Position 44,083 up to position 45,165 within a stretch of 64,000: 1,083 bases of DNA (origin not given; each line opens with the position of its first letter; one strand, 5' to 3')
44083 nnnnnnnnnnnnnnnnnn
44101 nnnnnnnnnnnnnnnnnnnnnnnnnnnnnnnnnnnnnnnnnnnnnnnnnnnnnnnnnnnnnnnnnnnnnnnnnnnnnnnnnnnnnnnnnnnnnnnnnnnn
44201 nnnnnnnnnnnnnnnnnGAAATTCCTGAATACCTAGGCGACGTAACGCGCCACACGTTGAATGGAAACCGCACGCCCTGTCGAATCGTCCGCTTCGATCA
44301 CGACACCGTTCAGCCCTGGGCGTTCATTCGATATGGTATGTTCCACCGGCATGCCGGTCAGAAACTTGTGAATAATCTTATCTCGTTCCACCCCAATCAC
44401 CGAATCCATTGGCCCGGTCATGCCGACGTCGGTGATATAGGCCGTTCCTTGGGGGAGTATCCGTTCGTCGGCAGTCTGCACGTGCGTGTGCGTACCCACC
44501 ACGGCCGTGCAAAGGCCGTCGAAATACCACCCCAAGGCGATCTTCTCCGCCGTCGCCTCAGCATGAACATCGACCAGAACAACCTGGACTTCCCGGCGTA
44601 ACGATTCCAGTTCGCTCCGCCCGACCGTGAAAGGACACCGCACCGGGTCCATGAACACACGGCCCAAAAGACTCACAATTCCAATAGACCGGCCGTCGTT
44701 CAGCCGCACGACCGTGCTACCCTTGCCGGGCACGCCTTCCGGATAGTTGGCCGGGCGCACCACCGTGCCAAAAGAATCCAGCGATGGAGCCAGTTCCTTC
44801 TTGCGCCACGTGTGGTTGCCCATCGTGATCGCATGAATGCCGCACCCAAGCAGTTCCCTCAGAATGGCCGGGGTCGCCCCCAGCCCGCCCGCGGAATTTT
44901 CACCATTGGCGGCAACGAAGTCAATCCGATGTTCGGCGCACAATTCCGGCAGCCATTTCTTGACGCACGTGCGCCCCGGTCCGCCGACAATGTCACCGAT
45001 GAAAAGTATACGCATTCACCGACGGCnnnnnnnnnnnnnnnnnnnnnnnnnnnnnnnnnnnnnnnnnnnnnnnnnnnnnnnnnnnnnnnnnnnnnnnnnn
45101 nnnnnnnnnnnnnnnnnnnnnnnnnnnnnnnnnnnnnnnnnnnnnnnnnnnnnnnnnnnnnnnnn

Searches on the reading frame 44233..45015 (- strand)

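Call 56: search_protein_families(library=pfam, proteins=[window:44233-45015:-], max_evalue=0.00001)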
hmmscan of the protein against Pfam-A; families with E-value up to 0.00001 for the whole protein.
window:44233-45015:- (260 aa): 2 families
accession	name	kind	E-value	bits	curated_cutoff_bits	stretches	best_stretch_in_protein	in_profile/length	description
PF13277.11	YmdB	-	6.6e-102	340.5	27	1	4-255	1-253/253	YmdB-like protein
PF00149.33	Metallophos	-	1e-07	33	21.5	1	1-179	1-190/191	Calcineurin-like phosphoesterase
